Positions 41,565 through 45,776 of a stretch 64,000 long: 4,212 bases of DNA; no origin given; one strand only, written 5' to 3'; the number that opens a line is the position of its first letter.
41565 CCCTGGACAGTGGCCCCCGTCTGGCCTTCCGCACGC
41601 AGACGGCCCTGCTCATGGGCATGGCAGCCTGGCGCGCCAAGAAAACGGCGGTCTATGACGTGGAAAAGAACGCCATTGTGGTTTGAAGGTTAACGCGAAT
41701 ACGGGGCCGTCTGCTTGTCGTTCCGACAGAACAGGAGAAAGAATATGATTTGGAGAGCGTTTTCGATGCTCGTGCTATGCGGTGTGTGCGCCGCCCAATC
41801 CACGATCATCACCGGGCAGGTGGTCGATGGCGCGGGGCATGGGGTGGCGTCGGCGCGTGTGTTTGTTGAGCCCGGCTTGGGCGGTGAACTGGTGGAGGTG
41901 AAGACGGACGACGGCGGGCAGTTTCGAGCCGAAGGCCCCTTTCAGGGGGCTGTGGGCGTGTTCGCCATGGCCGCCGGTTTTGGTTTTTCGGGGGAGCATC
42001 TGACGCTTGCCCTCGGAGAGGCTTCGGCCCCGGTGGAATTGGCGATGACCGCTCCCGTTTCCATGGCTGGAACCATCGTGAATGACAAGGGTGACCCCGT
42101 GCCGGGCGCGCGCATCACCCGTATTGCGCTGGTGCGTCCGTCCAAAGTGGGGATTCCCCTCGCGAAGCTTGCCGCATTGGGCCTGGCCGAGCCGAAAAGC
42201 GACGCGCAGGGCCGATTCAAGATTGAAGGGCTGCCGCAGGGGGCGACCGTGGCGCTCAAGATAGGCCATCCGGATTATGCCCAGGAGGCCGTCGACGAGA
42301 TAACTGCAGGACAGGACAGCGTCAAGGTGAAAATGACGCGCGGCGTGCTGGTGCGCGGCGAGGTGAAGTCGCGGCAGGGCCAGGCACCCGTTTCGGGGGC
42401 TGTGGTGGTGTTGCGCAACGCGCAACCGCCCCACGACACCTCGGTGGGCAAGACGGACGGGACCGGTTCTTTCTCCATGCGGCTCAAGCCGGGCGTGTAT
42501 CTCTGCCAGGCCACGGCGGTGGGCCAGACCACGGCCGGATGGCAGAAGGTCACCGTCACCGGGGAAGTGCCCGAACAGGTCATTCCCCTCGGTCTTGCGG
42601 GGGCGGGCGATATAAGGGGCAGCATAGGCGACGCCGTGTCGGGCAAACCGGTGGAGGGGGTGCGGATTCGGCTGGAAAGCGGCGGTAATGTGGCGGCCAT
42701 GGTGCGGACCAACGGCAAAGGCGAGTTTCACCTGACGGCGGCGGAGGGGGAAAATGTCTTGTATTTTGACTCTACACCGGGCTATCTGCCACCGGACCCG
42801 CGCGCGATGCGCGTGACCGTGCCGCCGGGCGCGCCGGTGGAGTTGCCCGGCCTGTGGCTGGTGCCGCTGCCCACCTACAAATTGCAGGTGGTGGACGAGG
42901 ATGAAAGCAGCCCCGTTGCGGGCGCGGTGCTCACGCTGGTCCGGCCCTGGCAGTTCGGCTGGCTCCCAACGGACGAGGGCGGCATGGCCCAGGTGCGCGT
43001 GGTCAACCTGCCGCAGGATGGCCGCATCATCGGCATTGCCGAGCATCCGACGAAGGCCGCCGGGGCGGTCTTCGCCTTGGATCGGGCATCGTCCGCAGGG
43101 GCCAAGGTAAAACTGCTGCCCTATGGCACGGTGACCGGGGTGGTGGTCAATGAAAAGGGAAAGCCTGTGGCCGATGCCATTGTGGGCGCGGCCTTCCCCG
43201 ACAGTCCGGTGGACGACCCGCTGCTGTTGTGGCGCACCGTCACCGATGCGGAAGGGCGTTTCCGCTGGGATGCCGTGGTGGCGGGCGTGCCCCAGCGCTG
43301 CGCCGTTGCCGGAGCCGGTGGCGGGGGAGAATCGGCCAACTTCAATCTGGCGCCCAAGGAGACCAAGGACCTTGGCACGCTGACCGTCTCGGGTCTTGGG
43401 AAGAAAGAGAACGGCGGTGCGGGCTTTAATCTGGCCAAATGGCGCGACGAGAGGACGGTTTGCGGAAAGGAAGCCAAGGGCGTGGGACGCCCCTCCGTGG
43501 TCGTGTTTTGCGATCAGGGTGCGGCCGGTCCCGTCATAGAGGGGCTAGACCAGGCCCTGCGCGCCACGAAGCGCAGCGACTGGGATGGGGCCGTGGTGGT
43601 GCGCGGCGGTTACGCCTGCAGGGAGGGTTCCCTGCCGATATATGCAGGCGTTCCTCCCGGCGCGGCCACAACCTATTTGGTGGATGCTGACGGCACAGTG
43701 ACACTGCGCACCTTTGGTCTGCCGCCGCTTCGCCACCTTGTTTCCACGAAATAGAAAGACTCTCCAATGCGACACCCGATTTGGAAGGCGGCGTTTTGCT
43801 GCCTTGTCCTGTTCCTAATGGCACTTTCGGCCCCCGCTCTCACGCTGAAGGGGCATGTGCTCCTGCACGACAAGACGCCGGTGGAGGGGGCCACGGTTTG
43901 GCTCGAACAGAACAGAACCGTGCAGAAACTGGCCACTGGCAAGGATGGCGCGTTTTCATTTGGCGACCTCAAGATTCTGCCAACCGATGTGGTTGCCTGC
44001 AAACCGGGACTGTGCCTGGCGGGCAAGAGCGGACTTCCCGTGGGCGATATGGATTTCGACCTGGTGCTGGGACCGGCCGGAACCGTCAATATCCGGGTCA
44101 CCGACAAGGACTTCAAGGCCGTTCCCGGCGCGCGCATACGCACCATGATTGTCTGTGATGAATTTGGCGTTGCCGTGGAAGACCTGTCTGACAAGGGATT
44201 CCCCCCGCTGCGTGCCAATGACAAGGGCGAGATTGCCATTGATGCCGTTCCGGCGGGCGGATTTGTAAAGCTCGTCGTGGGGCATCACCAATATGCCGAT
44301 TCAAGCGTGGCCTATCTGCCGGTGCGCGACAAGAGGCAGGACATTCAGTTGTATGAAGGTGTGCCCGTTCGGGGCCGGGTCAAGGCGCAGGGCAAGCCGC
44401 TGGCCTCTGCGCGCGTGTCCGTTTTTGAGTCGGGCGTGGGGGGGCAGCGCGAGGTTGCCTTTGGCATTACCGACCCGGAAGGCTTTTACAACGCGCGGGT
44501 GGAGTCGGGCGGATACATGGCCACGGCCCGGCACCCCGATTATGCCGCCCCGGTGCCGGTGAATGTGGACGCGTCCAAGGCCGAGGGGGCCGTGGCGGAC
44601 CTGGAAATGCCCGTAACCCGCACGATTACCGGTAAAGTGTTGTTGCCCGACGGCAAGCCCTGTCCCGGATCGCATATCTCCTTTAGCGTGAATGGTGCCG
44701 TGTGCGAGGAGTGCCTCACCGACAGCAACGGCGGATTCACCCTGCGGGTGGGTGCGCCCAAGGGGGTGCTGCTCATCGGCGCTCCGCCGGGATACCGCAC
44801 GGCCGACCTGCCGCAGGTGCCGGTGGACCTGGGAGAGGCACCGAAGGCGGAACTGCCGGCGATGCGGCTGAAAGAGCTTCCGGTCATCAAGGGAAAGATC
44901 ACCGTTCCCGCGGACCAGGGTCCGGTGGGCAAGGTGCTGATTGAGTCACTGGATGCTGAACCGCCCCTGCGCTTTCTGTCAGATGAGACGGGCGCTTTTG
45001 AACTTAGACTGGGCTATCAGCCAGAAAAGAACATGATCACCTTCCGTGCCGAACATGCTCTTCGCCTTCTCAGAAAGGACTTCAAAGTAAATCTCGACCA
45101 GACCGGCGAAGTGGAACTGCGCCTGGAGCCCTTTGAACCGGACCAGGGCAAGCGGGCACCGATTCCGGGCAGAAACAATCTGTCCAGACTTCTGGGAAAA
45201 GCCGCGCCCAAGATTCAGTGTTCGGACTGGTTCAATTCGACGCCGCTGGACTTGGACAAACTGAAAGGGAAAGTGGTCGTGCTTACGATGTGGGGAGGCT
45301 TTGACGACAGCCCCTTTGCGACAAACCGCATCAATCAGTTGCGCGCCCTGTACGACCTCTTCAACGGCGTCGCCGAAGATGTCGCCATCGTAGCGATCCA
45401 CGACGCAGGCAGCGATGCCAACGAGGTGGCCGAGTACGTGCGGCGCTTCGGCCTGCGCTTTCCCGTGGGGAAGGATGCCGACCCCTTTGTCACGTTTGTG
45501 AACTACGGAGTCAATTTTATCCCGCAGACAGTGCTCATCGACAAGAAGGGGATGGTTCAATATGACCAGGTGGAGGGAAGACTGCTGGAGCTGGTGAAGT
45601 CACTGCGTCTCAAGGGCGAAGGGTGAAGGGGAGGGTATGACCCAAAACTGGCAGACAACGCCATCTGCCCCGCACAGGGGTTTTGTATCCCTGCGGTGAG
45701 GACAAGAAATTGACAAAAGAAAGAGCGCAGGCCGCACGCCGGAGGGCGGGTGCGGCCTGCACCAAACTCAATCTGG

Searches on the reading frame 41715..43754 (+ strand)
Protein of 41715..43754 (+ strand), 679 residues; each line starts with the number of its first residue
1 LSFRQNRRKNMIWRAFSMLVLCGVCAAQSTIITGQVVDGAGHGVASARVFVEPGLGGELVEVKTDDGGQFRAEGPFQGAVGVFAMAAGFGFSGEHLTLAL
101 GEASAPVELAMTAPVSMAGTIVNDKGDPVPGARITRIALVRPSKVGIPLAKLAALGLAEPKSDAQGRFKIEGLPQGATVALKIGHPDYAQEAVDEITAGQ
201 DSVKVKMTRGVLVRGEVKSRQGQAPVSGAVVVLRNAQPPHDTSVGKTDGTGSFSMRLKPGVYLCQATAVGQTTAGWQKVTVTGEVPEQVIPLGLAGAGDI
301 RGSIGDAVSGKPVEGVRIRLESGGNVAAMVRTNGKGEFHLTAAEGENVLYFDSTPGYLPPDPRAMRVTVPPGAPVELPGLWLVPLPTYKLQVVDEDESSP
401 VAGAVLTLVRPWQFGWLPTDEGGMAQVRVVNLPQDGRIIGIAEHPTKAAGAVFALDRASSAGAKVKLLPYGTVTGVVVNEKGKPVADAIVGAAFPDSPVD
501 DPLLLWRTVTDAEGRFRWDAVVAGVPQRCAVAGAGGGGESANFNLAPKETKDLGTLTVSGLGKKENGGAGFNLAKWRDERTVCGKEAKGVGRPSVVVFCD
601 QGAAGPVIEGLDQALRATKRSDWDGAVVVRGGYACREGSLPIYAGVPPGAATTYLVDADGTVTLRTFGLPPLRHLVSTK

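Call 77: search_protein_families(library=ncbifam, proteins=[window:41715-43754:+], max_evalue=0.00001)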
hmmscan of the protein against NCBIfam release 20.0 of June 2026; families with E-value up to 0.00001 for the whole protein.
window:41715-43754:+ (679 aa): 1 family
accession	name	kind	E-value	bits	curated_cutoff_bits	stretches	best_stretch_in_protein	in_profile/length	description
NF058648.1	ECF_sub_HI1622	equivalog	5.7e-07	29.7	100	0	30-94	25-89/180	NikL family nickel/cobalt ECF transporter subunit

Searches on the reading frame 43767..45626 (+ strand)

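Call 77: search_protein_families(library=ncbifam, proteins=[window:43767-45626:+], max_evalue=0.00001)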
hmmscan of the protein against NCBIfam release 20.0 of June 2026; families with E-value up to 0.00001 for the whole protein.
window:43767-45626:+ (619 aa): 1 family
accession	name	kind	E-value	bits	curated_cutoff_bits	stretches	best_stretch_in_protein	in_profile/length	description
NF002854.0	PRK03147.1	subfamily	3.5e-13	49.8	170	1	476-605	38-159/176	thiol-disulfide oxidoreductase ResA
